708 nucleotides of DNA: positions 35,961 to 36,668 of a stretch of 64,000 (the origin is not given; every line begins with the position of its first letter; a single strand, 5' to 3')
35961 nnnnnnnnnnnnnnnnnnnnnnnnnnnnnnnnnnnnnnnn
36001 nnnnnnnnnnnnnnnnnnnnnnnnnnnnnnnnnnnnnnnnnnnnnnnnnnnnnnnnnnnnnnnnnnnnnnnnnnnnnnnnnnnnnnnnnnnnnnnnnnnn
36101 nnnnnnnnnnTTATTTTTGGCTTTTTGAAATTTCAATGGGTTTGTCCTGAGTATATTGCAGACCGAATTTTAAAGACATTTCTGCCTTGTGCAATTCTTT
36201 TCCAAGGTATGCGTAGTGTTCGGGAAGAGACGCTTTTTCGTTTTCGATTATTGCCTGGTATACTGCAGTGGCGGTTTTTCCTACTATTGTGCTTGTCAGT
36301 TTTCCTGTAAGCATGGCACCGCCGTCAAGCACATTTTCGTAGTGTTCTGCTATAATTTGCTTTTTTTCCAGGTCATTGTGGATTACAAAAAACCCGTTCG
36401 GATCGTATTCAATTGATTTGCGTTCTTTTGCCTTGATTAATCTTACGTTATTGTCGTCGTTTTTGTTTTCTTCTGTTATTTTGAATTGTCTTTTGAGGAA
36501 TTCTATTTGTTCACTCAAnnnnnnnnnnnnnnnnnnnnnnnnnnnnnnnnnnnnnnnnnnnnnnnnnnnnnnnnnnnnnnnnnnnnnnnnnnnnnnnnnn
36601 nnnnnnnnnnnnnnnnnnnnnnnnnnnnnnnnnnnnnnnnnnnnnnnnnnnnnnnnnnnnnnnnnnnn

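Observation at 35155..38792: One-strand C1 operon: MtrA-like corrinoid protein, MtrH-like methyltransferase, ThyA, unknown ORF, MetF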

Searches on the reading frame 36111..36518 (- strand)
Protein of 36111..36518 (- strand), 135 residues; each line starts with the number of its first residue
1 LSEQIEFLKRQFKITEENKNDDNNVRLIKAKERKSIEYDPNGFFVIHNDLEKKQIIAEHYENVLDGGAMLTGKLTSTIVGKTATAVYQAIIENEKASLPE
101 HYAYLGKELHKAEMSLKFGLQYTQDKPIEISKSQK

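Call 3: search_protein_families(library=pfam, proteins=[window:36111-36518:-], max_evalue=0.1)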
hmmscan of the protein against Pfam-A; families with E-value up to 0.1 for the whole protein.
window:36111-36518:- (135 aa): 1 family
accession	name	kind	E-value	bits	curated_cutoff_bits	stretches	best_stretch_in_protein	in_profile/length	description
PF14251.12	PterinBD-DUF4346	-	3.2e-24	85.9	29.6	1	39-125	2-86/86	PterinBD-DUF4346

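Call 4: search_protein_families(library=ncbifam, proteins=[window:36111-36518:-], max_evalue=0.1)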
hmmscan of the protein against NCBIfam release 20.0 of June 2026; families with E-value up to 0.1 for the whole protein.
window:36111-36518:- (135 aa): 2 families
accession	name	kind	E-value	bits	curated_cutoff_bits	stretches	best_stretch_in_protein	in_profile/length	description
NF002128.0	PRK00964.1-6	equivalog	5.1e-21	75.2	568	1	20-127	271-370/390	tetrahydromethanopterin S-methyltransferase subunit A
TIGR00284.1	TIGR00284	hypoth_equivalog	2.4e-11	42.9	256.65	1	23-128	403-497/497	dihydropteroate synthase-like protein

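Call 7: find_homologous_proteins(query=window:36111-36518:-)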
Query window:36111-36518:- (135 aa): 2 proteins with E <= 0.001 among 8 candidates.
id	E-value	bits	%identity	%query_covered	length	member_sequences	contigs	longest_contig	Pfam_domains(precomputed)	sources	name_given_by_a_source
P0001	5.8e-81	286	99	100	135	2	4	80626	PF14251.13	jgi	-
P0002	6.0e-40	154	74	73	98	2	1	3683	PF14251.13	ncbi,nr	ncbi:MAG: DUF4346 domain-containing protein, partial [Candidatus Diapherotrites archaeon]|nr:DUF4346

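Call 25: search_solved_structures(query=window:36111-36518:-, max_evalue=10, show_alignments=2)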
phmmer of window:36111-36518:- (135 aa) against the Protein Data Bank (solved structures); distinct sequences matched with E-value up to 10: 1.
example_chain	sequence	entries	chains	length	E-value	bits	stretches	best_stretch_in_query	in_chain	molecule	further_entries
4hvt_A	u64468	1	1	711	0.15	15.2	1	44-109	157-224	Post-proline cleaving enzyme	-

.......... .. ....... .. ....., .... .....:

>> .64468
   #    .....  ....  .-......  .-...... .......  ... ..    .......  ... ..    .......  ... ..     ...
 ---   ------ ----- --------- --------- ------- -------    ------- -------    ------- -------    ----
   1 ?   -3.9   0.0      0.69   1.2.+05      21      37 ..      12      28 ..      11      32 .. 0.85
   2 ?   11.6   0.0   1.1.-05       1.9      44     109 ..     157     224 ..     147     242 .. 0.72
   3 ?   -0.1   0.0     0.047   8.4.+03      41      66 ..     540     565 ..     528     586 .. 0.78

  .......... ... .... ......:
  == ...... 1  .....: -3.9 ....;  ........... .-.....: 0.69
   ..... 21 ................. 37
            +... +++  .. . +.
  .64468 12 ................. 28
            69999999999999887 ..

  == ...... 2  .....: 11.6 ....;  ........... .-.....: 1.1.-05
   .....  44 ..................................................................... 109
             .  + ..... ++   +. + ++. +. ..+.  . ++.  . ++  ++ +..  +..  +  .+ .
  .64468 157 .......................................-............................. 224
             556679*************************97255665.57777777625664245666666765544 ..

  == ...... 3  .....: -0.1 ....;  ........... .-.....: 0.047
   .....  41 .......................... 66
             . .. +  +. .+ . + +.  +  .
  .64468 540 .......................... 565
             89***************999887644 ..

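Call 35: predict_structure(protein=window:36111-36518:-)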
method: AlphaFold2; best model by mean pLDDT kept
length: 135 residues; sequences in the alignment: 1
mean_pLDDT: 49.6   pTM: 0.44
mean pLDDT of the five models: 49.6, 37.0, 35.7, 33.8, 28.7
residues with pLDDT >= 90: 0; 70-90: 20; 50-70: 45; < 50: 70
segments of 3 or more residues with pLDDT < 50: 1-39, 64-70, 96-101, 118-135
pLDDT, mean of each block of 10 residues (from residue 1): 37 30 29 40 62 71 46 68 72 56 58 55 31 32
secondary structure, 60 per line:
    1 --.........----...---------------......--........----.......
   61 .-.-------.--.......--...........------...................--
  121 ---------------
elements in order: H3-11 E34-39 E42-49 E54-61 E74-80 H83-93 H100-118

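Call 36: search_protein_representatives(protein=window:36111-36518:-)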
Query: 135 residues. Proteins with E-value up to 0.001 (for the whole library): 510; up to 1e-10: 29; up to 1e-30: 1. The best 150 are listed.
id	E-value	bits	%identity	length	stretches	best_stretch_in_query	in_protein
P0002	1.9e-40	153.8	76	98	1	37-132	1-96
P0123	8.2e-20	87.1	43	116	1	29-131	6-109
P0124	8.1e-19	83.9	46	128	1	35-129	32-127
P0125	4.9e-17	78.2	43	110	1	22-125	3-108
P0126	1.5e-16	76.6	43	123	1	16-126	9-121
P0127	4.0e-16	75.2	42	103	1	33-131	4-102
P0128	6.7e-16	74.5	39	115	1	23-132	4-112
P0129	9.6e-16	74.0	44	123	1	25-133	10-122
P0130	3.0e-13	65.9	45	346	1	23-130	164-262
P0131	3.2e-13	65.9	42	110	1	25-129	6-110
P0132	3.9e-13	65.6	43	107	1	27-124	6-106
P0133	4.4e-13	65.4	44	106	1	37-129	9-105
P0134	5.9e-13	65.0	42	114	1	25-132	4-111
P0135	7.2e-13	64.7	44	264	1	23-126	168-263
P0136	8.2e-13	64.5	46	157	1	25-129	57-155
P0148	7.2e-11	58.2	46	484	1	35-134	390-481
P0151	1.1e-10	57.7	41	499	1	27-127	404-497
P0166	2.2e-09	53.5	41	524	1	25-126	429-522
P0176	5.2e-09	52.2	44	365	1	26-128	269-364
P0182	9.1e-09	51.5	41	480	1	26-129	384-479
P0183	9.1e-09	51.5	48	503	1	38-130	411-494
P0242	2.1e-07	47.0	45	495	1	28-128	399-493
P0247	2.8e-07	46.7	36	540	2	37-130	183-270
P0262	4.0e-07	46.2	46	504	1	55-128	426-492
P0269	5.4e-07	45.7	44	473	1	38-129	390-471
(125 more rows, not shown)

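Call 39: search_protein_families(library=pfam, alignment_id=A2, max_evalue=0.001)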
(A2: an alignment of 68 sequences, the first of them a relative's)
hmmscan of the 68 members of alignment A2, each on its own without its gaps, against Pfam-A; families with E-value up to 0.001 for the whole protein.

A. member 1, P0130 (346 aa): 2 families
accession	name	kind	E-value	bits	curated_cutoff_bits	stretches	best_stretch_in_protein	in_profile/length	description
PF04208.19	MtrA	-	7.6e-44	149.8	25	1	4-156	6-159/173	Tetrahydromethanopterin S-methyltransferase, subunit A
PF14251.12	PterinBD-DUF4346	-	8.3e-22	78.2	29.6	1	179-257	1-86/86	PterinBD-DUF4346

B. families by the number of members that match (of 68 scanned): 8 families
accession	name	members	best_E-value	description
PF14251.12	PterinBD-DUF4346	68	2.5e-27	PterinBD-DUF4346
PF04208.19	MtrA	50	1.5e-54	Tetrahydromethanopterin S-methyltransferase, subunit A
PF00303.24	Thymidylat_synt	8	1.1e-25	Thymidylate synthase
PF00809.28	Pterin_bind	6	2.7e-17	Pterin binding enzyme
PF20123.4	DUF6513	6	8.8e-12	Family of unknown function (DUF6513)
PF13370.11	Fer4_13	3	2e-10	4Fe-4S single cluster domain of Ferredoxin I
PF13459.11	Fer4_15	3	4.9e-09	4Fe-4S single cluster domain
PF06902.16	Fer4_19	1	0.00038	Divergent 4Fe-4S mono-cluster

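Call 42: list_cluster_members(proteins=[P0148, P0182, P0183, P0242, P0262, P0269, P0247, P0176, P0130, P0166])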
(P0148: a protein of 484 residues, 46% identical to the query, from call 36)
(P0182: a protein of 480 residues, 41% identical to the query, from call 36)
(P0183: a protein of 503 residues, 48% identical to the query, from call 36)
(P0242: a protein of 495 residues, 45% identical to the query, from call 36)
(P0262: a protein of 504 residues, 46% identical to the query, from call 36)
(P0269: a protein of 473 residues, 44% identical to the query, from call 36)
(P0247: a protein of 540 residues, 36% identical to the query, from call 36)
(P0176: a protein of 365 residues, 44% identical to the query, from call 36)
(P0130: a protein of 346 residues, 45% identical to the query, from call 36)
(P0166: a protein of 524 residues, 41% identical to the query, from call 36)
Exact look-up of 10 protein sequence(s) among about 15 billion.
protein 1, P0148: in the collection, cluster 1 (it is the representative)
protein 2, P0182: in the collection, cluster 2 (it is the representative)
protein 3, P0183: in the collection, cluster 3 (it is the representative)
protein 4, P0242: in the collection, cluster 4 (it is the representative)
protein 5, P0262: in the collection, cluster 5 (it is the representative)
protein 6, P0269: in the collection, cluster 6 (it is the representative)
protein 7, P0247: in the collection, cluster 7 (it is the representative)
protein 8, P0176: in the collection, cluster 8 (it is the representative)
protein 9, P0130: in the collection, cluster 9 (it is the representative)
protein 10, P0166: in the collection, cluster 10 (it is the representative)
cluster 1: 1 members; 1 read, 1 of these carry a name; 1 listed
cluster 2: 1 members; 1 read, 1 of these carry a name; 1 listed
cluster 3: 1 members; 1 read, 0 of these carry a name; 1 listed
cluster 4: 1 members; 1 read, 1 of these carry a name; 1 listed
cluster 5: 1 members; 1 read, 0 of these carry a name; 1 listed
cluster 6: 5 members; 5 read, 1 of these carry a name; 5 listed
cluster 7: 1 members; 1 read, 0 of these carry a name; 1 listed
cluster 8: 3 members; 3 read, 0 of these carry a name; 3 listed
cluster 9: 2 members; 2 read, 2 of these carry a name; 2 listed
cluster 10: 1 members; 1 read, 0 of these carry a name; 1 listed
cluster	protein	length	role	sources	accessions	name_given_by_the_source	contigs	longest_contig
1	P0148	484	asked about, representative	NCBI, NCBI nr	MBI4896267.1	MAG: hypothetical protein HY832_01850 [Candidatus Aenigmarchaeota archaeon] | hypothetical protein [Candidatus Aenigmarchaeota archaeon]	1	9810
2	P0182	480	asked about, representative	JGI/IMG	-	thymidylate synthase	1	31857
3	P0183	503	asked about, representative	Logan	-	-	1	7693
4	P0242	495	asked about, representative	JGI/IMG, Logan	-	thymidylate synthase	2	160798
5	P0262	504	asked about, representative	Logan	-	-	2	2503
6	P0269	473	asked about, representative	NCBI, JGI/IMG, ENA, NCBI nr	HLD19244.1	MAG TPA: thymidylate synthase [Candidatus Nanoarchaeia archaeon] | thymidylate synthase [Candidatus Nanoarchaeia archaeon]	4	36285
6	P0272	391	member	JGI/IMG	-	-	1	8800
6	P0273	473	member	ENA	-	-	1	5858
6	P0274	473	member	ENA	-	-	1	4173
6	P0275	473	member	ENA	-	-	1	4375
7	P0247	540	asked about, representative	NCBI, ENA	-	-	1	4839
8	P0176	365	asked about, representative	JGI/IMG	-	-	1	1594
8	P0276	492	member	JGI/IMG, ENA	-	-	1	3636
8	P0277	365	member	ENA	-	-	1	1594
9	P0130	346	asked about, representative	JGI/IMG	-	tetrahydromethanopterin S-methyltransferase subunit A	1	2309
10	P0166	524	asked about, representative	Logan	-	-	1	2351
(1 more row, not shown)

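Call 53: find_related_loci(query=A5, collection=metagenome_contigs, flank=6000)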
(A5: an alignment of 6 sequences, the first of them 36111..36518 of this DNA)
Query A5 (135 aa) in metagenome_contigs; peptide patterns used: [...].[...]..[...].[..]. (x = any residue, [..] = any of these).
600 stretches matched a pattern (row limit reached: there are more); 533 encode a relative of the query (tblastn E <= 1e-3); the best 80 are kept; 80 distinct loci.
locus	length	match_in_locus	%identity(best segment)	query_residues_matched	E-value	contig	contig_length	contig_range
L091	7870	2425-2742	42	22-125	3e-23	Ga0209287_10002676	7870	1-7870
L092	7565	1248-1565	42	22-125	5e-23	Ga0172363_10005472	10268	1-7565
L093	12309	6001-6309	44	24-124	2e-22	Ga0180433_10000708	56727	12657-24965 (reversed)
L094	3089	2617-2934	42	22-125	9e-22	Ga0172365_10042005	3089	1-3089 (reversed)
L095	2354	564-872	45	28-130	5e-21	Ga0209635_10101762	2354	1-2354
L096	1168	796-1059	44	37-132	5e-21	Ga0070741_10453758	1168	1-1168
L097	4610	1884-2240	41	1-126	1e-20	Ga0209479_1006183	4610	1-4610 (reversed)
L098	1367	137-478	38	21-135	1e-20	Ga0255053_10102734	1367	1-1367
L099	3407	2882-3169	38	23-126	3e-20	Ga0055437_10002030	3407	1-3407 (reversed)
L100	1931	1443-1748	43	16-125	1e-19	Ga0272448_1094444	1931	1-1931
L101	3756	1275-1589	43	32-128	2e-19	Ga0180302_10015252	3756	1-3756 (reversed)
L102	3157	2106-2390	39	24-126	3e-19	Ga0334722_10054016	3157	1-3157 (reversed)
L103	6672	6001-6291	40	22-126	4e-19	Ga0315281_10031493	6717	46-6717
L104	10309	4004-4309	41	28-130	5e-19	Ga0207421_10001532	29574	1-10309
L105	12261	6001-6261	41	39-133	5e-19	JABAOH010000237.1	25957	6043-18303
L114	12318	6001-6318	40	25-128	3e-17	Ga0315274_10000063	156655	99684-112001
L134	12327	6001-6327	40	32-128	3e-16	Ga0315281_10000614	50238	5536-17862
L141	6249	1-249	50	42-125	5e-16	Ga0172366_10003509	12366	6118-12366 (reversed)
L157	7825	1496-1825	40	31-128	2e-15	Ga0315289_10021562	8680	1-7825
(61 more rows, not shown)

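Call 56: search_protein_families(library=pfam, proteins=[L091:1530-2429:+, L104:3031-4014:+, L114:5097-6005:+, L104:623-1576:+, L101:95-703:+, L101:759-1607:+, L101:1612-2382:+, L101:2379-2948:+, L101:2949-3557:+, L134:6318-6887:-], max_evalue=0.001)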
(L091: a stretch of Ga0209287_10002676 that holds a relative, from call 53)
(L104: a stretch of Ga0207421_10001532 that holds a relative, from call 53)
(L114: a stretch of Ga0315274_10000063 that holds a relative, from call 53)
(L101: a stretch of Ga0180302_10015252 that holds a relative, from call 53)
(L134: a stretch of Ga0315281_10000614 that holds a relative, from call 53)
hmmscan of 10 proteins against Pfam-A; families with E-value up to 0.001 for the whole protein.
L091:1530-2429:+ (299 aa): 2 families
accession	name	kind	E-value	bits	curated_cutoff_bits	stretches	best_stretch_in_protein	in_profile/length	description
PF01717.24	Meth_synt_2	-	8.9e-35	121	21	1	5-293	2-322/324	Cobalamin-independent synthase, Catalytic domain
PF01208.23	URO-D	-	2.2e-06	27.4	23.9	1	170-290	224-340/346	Uroporphyrinogen decarboxylase (URO-D)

L104:3031-4014:+ (327 aa): 2 families
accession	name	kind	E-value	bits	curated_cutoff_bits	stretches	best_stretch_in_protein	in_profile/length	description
PF01717.24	Meth_synt_2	-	1e-43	150.4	21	1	30-313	1-321/324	Cobalamin-independent synthase, Catalytic domain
PF08267.18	Meth_synt_1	-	5.5e-07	29.8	27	1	120-260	137-288/313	Cobalamin-independent synthase, N-terminal domain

L114:5097-6005:+ (302 aa): 2 families
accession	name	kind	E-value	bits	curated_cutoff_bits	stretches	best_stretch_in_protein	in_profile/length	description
PF01717.24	Meth_synt_2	-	1.6e-37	129.9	21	1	7-293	1-321/324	Cobalamin-independent synthase, Catalytic domain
PF01208.23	URO-D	-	3.9e-05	23.3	23.9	0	169-294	218-343/346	Uroporphyrinogen decarboxylase (URO-D)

L104:623-1576:+ (317 aa): 1 family
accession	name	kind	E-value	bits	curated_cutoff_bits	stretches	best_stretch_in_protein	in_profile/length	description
PF02219.23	MTHFR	-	3.2e-25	89.5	24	1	10-312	8-284/287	Methylenetetrahydrofolate reductase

L101:95-703:+ (202 aa): 1 family
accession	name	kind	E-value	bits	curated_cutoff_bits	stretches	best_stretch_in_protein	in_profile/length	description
PF02223.23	Thymidylate_kin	-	1.5e-45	155.6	27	1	9-190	1-185/185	Thymidylate kinase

L101:759-1607:+ (282 aa): 2 families
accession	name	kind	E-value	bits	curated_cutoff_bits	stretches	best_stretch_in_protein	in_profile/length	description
PF04208.19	MtrA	-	7.2e-49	166.2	25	1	4-156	7-157/173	Tetrahydromethanopterin S-methyltransferase, subunit A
PF14251.12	PterinBD-DUF4346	-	2.1e-25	89.8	29.6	1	179-274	1-86/86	PterinBD-DUF4346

L101:1612-2382:+ (256 aa): 1 family
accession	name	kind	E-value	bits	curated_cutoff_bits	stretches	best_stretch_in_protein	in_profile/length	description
PF00303.24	Thymidylat_synt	-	4.5e-14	52.7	24.3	1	133-255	105-222/266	Thymidylate synthase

L101:2379-2948:+ (189 aa): 4 families
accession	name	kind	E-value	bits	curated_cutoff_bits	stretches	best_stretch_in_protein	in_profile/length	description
PF22769.1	DCD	-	4.4e-50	170.2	27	1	2-153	1-152/153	dCTP deaminase-like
PF06559.16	DCD_N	-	1.5e-08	35.1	21.4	1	2-151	4-160/164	2'-deoxycytidine 5'-triphosphate deaminase (DCD) N-terminal domain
PF22569.1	DCD_C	-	2.7e-07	30.6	22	1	57-182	63-192/192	2'-deoxycytidine 5'-triphosphate deaminase (DCD), C-terminal domain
PF00692.24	dUTPase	-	5.8e-07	29.8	22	1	72-163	24-112/129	dUTPase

L101:2949-3557:+ (202 aa): 2 families
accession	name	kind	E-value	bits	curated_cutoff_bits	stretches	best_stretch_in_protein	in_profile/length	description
PF02223.23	Thymidylate_kin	-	1.6e-32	113.2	27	1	6-192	1-185/185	Thymidylate kinase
PF01712.25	dNK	-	3.5e-10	40.4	27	1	4-198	1-200/203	Deoxynucleoside kinase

L134:6318-6887:- (189 aa): 3 families
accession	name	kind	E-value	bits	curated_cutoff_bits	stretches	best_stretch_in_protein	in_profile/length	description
PF13207.12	AAA_17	-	5.6e-10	40.1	27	1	9-136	2-134/136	AAA domain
PF13238.12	AAA_18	-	2.3e-09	38.2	29.4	1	5-135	1-120/128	AAA domain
PF04275.20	P-mevalo_kinase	-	0.00011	22.6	33.8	0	50-103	60-113/114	Phosphomevalonate kinase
